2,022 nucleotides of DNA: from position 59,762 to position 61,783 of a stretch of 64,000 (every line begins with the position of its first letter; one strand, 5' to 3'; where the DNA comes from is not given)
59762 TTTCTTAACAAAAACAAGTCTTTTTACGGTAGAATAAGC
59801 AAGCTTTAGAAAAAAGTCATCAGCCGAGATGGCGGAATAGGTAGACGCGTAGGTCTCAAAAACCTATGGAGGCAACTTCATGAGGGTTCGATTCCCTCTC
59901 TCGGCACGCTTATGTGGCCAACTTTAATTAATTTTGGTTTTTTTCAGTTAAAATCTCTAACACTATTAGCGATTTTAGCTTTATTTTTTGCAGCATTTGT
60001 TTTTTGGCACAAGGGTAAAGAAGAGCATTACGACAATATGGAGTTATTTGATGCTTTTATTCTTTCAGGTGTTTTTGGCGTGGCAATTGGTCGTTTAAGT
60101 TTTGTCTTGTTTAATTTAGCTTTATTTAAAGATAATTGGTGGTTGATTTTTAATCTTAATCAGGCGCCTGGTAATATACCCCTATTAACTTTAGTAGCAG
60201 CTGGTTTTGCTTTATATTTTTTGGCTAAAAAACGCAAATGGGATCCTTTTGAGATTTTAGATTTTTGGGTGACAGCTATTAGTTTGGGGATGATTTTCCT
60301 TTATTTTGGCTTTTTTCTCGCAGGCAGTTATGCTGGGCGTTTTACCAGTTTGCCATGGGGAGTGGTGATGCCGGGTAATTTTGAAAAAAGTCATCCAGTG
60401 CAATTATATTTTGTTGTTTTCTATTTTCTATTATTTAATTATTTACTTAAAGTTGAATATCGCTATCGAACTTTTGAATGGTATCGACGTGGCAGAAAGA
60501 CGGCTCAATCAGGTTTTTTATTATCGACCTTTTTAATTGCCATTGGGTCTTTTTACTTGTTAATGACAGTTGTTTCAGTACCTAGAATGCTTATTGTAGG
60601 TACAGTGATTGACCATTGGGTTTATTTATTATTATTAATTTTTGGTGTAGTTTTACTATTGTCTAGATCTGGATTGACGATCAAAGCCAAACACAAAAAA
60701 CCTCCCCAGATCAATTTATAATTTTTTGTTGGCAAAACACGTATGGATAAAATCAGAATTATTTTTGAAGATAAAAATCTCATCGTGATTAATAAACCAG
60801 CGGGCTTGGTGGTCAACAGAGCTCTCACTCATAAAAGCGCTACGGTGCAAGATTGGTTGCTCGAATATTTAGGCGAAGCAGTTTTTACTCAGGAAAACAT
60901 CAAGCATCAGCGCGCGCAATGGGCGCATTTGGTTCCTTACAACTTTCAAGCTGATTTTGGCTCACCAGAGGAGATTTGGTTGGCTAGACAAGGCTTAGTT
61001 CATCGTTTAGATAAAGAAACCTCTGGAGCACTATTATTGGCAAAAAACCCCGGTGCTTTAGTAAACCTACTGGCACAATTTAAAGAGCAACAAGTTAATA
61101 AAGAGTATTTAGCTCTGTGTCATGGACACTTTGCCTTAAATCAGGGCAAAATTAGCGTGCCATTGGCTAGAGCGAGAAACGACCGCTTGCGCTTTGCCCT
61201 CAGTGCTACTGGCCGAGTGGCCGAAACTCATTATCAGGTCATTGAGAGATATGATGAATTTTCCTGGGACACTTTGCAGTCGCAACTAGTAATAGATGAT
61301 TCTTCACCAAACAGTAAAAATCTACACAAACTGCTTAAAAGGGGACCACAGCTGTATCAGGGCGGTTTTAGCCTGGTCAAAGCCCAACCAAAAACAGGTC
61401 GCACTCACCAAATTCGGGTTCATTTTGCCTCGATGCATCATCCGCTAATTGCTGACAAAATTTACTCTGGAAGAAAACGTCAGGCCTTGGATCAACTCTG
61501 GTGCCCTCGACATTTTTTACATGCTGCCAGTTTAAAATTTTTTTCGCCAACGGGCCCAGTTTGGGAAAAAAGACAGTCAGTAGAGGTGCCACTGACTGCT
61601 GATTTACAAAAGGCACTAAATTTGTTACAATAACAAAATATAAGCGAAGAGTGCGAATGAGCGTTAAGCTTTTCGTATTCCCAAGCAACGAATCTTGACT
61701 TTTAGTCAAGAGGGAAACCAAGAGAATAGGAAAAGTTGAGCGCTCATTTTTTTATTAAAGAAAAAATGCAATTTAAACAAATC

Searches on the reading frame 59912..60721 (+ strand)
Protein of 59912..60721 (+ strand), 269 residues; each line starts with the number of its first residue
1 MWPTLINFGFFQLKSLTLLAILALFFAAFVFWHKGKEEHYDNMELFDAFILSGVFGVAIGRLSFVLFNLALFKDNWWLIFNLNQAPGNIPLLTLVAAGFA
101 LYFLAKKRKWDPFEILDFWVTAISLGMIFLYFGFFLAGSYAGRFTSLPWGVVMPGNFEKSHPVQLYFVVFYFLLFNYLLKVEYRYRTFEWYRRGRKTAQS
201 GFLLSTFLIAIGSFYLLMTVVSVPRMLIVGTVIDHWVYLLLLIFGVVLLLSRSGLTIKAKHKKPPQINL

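Call 17: search_protein_families(library=pfam, proteins=[window:59912-60721:+], max_evalue=0.0001)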
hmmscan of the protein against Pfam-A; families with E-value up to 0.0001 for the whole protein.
window:59912-60721:+ (269 aa): 1 family
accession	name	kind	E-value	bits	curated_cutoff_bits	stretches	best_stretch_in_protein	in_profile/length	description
PF01790.23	LGT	-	1.9e-15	57.3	24.9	1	3-250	1-239/240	Prolipoprotein diacylglyceryl transferase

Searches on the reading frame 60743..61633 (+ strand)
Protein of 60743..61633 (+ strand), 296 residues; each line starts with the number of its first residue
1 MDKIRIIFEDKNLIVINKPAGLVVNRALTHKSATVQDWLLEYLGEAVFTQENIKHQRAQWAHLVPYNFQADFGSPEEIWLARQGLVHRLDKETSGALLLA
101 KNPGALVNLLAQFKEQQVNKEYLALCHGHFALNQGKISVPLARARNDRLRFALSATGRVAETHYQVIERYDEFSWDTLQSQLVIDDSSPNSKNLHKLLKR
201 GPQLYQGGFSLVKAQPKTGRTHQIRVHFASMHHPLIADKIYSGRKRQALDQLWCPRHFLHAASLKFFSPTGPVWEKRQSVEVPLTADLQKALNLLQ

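Call 17: search_protein_families(library=pfam, proteins=[window:60743-61633:+], max_evalue=0.0001)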
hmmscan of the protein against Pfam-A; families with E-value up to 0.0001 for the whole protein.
window:60743-61633:+ (296 aa): 1 family
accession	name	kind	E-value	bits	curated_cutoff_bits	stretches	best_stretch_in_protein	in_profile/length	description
PF00849.27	PseudoU_synth_2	-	1.7e-29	103.4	26.8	1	12-230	1-152/152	RNA pseudouridylate synthase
